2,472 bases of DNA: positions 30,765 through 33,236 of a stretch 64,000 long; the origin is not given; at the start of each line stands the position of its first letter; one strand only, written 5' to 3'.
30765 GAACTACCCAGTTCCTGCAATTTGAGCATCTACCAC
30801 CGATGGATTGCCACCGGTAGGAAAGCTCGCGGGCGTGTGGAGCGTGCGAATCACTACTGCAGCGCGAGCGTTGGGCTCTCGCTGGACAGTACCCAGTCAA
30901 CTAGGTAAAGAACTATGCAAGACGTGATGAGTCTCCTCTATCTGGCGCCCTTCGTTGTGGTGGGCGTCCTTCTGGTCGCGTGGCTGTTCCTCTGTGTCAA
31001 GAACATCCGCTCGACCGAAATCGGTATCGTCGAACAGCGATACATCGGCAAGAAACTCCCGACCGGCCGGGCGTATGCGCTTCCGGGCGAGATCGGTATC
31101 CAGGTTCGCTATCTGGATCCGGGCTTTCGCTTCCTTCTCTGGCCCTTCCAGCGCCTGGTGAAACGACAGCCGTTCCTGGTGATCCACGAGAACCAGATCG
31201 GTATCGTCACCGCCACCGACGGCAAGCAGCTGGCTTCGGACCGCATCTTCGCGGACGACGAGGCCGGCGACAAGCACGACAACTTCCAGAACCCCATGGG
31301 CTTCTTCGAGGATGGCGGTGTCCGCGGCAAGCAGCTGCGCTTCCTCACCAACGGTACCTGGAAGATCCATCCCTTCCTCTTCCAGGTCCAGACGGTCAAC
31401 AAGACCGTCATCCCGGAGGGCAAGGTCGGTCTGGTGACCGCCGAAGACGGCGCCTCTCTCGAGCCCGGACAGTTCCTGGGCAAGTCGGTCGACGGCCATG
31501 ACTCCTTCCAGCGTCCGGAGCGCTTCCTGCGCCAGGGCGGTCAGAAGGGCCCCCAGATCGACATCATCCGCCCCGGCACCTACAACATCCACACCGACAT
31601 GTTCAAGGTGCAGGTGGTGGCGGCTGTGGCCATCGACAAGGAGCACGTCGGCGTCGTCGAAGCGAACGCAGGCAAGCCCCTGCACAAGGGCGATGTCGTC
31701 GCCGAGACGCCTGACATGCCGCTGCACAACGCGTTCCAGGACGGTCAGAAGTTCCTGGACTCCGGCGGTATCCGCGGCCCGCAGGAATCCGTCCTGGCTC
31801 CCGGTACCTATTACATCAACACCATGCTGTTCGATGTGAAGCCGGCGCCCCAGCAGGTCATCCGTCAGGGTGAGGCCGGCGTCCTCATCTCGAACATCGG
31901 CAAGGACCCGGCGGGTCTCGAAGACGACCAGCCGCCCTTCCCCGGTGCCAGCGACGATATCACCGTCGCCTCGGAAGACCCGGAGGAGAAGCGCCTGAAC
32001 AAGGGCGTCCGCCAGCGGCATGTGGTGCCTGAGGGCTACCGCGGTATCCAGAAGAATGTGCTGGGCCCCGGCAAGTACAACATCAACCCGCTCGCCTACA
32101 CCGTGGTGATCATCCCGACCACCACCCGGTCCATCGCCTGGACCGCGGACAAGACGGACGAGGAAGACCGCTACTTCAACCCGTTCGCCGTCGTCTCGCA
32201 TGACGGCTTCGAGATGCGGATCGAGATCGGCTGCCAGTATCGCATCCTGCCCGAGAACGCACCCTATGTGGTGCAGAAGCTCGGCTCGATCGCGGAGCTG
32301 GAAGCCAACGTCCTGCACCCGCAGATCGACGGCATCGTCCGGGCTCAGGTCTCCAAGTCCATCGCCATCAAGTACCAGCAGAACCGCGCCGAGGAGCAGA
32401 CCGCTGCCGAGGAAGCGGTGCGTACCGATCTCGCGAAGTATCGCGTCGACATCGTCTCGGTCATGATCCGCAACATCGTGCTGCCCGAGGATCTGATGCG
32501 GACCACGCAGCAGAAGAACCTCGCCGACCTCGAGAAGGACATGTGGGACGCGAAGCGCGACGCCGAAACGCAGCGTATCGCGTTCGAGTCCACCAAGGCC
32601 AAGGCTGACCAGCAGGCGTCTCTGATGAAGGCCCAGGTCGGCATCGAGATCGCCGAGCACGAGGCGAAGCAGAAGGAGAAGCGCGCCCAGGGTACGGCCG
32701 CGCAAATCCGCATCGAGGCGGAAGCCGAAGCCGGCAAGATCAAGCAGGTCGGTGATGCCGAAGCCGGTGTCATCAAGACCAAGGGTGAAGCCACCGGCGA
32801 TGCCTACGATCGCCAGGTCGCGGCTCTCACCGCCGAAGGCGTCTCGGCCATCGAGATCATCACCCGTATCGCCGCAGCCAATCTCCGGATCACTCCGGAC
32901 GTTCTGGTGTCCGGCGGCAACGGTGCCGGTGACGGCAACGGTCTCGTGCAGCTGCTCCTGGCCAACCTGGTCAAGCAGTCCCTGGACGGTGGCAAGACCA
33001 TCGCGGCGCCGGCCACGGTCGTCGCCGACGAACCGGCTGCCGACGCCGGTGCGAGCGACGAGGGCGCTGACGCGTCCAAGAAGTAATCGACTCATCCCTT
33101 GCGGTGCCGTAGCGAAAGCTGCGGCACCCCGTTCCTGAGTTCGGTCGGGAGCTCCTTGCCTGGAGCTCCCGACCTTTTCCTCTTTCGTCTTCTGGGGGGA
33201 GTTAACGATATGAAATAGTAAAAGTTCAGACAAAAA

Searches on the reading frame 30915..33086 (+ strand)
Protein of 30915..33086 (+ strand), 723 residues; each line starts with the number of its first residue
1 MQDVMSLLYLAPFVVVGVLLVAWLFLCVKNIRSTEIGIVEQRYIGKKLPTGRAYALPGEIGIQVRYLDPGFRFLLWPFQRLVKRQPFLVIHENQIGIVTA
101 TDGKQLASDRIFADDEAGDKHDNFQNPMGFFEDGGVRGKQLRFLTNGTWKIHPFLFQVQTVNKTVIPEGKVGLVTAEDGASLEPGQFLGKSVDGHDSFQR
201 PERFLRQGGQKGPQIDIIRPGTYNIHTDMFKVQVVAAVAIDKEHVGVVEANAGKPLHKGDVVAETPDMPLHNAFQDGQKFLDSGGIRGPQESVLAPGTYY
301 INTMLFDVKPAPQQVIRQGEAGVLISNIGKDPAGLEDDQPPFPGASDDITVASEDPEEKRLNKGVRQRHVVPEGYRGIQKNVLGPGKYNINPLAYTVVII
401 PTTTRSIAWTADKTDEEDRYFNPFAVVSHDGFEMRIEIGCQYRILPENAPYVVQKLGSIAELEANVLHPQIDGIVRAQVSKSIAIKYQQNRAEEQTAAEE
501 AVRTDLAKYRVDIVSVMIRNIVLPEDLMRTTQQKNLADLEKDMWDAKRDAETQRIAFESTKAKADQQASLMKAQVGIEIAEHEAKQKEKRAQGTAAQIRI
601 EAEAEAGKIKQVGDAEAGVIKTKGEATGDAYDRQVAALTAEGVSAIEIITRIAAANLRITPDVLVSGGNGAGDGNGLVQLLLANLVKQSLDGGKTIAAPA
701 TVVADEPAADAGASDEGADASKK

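Call 3: search_protein_families(library=pfam, proteins=[window:30915-33086:+], max_evalue=1)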
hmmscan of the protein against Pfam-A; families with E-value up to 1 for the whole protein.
window:30915-33086:+ (723 aa): 3 families
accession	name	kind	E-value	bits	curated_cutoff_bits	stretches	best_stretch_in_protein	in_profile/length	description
PF01145.31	Band_7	-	4.4e-20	72.9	23.6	1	370-549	2-166/176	SPFH domain / Band 7 family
PF07004.17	SHIPPO-rpt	-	0.023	16.2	20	0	383-395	2-12/33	Sperm-tail PG-rich repeat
PF13421.11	Band_7_1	-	0.056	13.5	24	1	483-534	155-206/211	SPFH domain-Band 7 family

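Call 4: search_protein_families(library=ncbifam, proteins=[window:30915-33086:+], max_evalue=1)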
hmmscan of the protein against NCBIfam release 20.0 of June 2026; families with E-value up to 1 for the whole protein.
window:30915-33086:+ (723 aa): 3 families
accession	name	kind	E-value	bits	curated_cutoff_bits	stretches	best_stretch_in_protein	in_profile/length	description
NF058507.1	FlotScfldFlot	equivalog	0.00028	20.1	700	1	478-650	242-409/477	flotillin lipid rafts scaffold protein FloT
NF000355.4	ribo_prot_ABC_F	equivalog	0.0028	16.6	380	1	527-687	208-365/499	ribosomal protection-like ABC-F family protein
NF006256.0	PRK08404.1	equivalog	0.67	10.2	107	0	540-626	5-87/103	V-type ATP synthase subunit H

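Call 6: search_protein_families(library=padloc, proteins=[window:30915-33086:+], max_evalue=1)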
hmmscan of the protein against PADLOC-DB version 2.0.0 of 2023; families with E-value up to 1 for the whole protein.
window:30915-33086:+ (723 aa): 0 families

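Call 7: search_protein_families(library=phrogs, proteins=[window:30915-33086:+], max_evalue=1)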
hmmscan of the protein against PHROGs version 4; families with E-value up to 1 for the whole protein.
window:30915-33086:+ (723 aa): 2 families
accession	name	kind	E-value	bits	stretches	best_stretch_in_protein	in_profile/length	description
phrog_200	-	other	1.8e-21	77.7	1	369-604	102-319/379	lipoprotein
phrog_7582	-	unknown function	0.088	13.4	1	485-554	52-118/197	-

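Call 11: find_encoding_contigs(protein=window:30915-33086:+, flank=10000, max_places=10)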
Protein window:30915-33086:+ (723 aa): 5 contigs read that carry it; 2 places shown.
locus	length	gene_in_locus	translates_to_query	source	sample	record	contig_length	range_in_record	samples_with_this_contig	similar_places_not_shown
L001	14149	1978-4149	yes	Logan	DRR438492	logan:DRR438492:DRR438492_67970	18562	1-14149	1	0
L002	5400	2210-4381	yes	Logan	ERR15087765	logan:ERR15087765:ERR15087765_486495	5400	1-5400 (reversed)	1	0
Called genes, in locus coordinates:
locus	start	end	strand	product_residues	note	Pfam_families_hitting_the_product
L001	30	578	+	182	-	-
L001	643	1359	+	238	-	PF01928:CYTH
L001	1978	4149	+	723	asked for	PF01145:Band_7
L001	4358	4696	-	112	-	-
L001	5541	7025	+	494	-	PF00753:Lactamase_B (weak), PF12706:Lactamase_B_2 (weak), PF10996:Beta-Casp, PF07521:RMMBL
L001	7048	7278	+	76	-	-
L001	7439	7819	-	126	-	PF13441:Gly-zipper_YMGG, PF05433:Rick_17kDa_Anti (weak), PF13488:Gly-zipper_Omp (weak)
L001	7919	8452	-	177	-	PF04756:OST3_OST6 (weak), PF00085:Thioredoxin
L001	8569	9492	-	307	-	-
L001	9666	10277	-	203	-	PF01467:CTP_transf_like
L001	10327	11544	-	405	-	PF05977:MFS_3, PF07690:MFS_1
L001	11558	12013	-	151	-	PF08010:Phage_30_3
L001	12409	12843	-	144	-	PF02472:ExbD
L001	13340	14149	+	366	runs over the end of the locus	PF00962:A_deaminase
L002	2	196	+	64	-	?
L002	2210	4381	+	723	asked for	PF01145:Band_7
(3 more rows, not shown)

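Call 12: find_homologous_proteins(query=window:30915-33086:+, max_evalue=0.00001)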
Query window:30915-33086:+ (723 aa): 1458 proteins with E <= 0.00001 among 8000 candidates; the best 120 are listed.
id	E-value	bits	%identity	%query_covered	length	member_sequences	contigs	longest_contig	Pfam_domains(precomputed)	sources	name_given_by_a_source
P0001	0.0e+0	1593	98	100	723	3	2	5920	PF01145.32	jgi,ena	-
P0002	0.0e+0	1507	93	100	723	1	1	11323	PF01145.32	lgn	-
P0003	0.0e+0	1495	92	100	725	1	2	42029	PF01145.32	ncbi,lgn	ncbi:MAG: SPFH domain-containing protein [Candidatus Obscuribacterales bacterium]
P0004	0.0e+0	1494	92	100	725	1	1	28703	PF01145.32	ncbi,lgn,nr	ncbi:MAG: hypothetical protein KC777_23080 [Cyanobacteria bacterium HKST-UBA02]|nr:hypothetical prot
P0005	0.0e+0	1365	84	99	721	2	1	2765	PF01145.32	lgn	-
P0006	0.0e+0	1148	71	99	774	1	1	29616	PF01145.32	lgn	-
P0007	0.0e+0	1144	74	96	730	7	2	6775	PF01145.32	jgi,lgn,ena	jgi:regulator of protease activity HflC (stomatin/prohibitin superfamily)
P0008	4.6e-277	939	61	97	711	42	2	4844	PF01145.32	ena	-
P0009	2.9e-276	937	63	93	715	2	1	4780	PF01145.32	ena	-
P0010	1.6e-275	934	61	94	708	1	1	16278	PF01145.32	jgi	jgi:uncharacterized membrane protein YqiK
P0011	3.5e-275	933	63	93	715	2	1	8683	PF01145.32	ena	-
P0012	1.1e-274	931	61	94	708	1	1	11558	PF01145.32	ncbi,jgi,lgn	jgi:uncharacterized membrane protein YqiK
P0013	1.3e-274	931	61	95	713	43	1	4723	PF01145.32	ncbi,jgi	jgi:uncharacterized membrane protein YqiK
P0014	3.1e-274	930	60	95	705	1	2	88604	PF01145.32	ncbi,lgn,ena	-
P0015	3.6e-274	930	60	98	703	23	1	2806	PF01145.32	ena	-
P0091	1.2e-252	859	57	98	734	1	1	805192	PF01145.32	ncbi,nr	ncbi:MAG: hypothetical protein K2W82_16565 [Candidatus Obscuribacterales bacterium]|nr:hypothetical 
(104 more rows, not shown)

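Call 13: find_encoding_contigs(protein=P0006, flank=10000, max_places=3)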
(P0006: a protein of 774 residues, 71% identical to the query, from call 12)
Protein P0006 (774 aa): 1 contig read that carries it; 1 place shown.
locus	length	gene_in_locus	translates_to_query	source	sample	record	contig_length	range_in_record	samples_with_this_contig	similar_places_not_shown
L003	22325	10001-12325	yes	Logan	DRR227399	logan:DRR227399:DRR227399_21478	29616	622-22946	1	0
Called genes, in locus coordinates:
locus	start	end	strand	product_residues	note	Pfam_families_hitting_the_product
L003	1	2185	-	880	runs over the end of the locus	PF17900:Peptidase_M1_N, PF01433:Peptidase_M1, PF11838:ERAP1_C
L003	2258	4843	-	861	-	PF17900:Peptidase_M1_N, PF01433:Peptidase_M1, PF11838:ERAP1_C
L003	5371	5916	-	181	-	-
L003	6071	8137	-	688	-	PF02922:CBM_48, PF00128:Alpha-amylase, PF21156:ISOA1-3_C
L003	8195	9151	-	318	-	PF11178:DUF2963 (faint)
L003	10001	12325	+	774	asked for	PF01145:Band_7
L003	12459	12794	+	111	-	-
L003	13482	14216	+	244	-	-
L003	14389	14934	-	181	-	PF00857:Isochorismatase (weak)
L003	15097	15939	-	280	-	PF02517:Rce1-like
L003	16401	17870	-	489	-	PF00392:GntR, PF00155:Aminotran_1_2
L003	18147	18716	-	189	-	-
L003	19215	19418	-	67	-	-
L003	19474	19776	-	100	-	-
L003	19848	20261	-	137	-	-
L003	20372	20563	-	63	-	-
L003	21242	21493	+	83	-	-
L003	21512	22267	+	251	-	PF00085:Thioredoxin, PF13098:Thioredoxin_2 (faint)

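Call 14: find_encoding_contigs(protein=P0091, flank=10000, max_places=3)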
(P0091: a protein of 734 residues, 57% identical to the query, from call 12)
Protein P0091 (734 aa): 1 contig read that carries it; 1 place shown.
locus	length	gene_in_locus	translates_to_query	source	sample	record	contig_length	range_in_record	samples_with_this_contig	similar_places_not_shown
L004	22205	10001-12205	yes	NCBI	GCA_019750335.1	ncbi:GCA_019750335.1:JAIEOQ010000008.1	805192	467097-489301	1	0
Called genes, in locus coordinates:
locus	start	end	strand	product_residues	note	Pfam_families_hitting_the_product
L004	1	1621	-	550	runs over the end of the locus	PF01627:Hpt (weak), PF00072:Response_reg, PF00990:GGDEF, PF22335:Cas10-Cmr2_palm2 (faint)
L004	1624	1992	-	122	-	PF00072:Response_reg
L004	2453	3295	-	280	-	-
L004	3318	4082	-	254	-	PF00406:ADK, PF13207:AAA_17, PF13238:AAA_18 (weak), PF05191:ADK_lid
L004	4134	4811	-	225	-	-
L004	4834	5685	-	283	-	PF07719:TPR_2 (faint), PF13176:TPR_7 (faint), PF00515:TPR_1 (faint), PF13181:TPR_8 (faint), PF13424:TPR_12, PF13374:TPR_10 (weak)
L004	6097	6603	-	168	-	-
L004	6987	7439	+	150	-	-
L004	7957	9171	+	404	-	PF00390:malic, PF03949:Malic_M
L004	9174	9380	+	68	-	-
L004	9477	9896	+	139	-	-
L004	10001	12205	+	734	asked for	PF01145:Band_7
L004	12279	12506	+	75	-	-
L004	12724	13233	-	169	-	-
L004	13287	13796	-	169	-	-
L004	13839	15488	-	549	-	PF03572:Peptidase_S41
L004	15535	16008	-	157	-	-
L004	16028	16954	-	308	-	-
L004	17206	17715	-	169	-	-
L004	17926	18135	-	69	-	-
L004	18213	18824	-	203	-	-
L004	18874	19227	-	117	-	-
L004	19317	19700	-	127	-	-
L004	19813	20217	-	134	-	-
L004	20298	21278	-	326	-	-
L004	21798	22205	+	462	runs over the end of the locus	PF00595:PDZ (weak), PF13180:PDZ_2 (weak), PF17820:PDZ_6, PF03572:Peptidase_S41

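Call 15: find_encoding_contigs(protein=P0003, flank=10000, max_places=3)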
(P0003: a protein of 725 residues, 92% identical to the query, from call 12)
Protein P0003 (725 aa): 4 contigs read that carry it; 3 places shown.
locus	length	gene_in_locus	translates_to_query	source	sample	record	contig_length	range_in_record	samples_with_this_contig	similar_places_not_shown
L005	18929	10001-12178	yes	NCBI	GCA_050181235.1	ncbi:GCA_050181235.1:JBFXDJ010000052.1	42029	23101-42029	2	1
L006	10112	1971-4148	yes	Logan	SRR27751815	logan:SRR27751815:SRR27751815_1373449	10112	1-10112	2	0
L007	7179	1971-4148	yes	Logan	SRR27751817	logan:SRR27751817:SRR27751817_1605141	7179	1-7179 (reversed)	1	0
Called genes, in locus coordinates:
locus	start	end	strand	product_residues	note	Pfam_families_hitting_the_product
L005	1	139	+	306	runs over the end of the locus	-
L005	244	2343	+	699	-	PF00595:PDZ, PF13180:PDZ_2 (weak), PF17820:PDZ_6, PF00595:PDZ (weak), PF13180:PDZ_2, PF17820:PDZ_6, PF03572:Peptidase_S41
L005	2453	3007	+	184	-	-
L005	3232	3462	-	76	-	-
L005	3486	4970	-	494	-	PF00753:Lactamase_B (faint), PF12706:Lactamase_B_2 (weak), PF10996:Beta-Casp, PF07521:RMMBL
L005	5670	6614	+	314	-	PF03741:TerC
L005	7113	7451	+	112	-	-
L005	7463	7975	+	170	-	-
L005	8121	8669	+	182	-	-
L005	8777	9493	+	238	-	PF01928:CYTH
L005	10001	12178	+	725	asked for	PF01145:Band_7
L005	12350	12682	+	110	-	-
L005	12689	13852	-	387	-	-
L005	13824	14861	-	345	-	PF01112:Asparaginase_2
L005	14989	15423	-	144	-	-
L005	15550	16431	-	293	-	-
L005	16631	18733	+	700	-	PF02897:Peptidase_S9_N, PF00326:Peptidase_S9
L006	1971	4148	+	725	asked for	PF01145:Band_7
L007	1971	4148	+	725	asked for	PF01145:Band_7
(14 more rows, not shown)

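Call 23: find_encoding_contigs(protein=P0004, flank=10000, max_places=2)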
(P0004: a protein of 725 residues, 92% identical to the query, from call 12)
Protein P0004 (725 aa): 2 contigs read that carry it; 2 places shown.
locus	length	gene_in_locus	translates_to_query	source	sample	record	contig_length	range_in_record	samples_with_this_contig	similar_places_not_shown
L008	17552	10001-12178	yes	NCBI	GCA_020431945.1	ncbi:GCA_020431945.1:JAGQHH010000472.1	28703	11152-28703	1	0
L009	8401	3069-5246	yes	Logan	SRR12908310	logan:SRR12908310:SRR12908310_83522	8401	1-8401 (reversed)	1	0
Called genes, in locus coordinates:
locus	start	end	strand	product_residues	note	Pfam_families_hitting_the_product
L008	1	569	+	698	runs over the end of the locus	PF00595:PDZ, PF13180:PDZ_2 (weak), PF17820:PDZ_6, PF00595:PDZ (weak), PF13180:PDZ_2, PF17820:PDZ_6, PF03572:Peptidase_S41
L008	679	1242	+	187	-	-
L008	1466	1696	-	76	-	-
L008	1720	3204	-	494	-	PF12706:Lactamase_B_2 (weak), PF10996:Beta-Casp, PF07521:RMMBL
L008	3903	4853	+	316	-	PF03741:TerC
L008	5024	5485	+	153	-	-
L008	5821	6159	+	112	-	-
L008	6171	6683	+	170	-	-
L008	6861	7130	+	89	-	-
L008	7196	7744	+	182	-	-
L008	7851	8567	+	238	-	PF01928:CYTH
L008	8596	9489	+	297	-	-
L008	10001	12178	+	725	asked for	PF01145:Band_7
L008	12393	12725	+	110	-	-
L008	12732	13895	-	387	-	-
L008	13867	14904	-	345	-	PF01112:Asparaginase_2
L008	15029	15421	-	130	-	-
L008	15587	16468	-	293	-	-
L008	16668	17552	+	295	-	PF02897:Peptidase_S9_N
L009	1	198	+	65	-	?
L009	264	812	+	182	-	-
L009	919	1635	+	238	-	PF01928:CYTH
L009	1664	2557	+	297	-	-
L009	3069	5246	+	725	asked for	PF01145:Band_7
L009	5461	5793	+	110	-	-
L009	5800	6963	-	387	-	-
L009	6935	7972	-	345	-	PF01112:Asparaginase_2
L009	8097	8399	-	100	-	?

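Call 24: find_encoding_contigs(protein=P0007, flank=10000, max_places=3)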
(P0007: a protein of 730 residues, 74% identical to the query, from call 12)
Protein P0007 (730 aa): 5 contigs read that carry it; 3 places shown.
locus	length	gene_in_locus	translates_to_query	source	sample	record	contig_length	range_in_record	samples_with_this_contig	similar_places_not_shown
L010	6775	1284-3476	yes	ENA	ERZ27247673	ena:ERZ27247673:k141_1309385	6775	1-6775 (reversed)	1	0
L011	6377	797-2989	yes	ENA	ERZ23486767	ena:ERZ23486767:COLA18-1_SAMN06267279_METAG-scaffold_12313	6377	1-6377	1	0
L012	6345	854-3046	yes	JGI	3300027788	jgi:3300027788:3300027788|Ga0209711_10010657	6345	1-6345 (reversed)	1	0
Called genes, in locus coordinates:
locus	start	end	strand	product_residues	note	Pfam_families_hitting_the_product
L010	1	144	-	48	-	?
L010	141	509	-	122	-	PF01527:HTH_Tnp_1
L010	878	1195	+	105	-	-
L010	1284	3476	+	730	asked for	PF01145:Band_7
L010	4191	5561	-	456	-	PF00657:Lipase_GDSL (faint), PF13472:Lipase_GDSL_2 (weak)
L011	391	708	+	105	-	-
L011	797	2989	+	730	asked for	PF01145:Band_7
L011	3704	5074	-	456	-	PF00657:Lipase_GDSL (faint), PF13472:Lipase_GDSL_2 (weak)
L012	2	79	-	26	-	?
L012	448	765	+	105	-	-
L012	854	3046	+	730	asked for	PF01145:Band_7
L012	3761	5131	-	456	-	PF00657:Lipase_GDSL (faint), PF13472:Lipase_GDSL_2 (weak)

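Call 25: find_encoding_contigs(protein=P0002, flank=10000, max_places=2)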
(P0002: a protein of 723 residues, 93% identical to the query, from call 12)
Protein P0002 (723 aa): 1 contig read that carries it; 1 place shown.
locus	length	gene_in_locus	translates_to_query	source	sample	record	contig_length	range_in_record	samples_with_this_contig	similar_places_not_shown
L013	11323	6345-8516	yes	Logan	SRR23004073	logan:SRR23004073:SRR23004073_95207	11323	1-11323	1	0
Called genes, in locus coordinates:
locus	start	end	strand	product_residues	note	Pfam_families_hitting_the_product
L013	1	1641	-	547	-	?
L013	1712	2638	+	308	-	-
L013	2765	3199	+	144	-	-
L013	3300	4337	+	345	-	PF01112:Asparaginase_2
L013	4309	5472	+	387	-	-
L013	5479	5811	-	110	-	-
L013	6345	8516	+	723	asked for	PF01145:Band_7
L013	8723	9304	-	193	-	-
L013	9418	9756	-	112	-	-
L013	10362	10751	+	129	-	-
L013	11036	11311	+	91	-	-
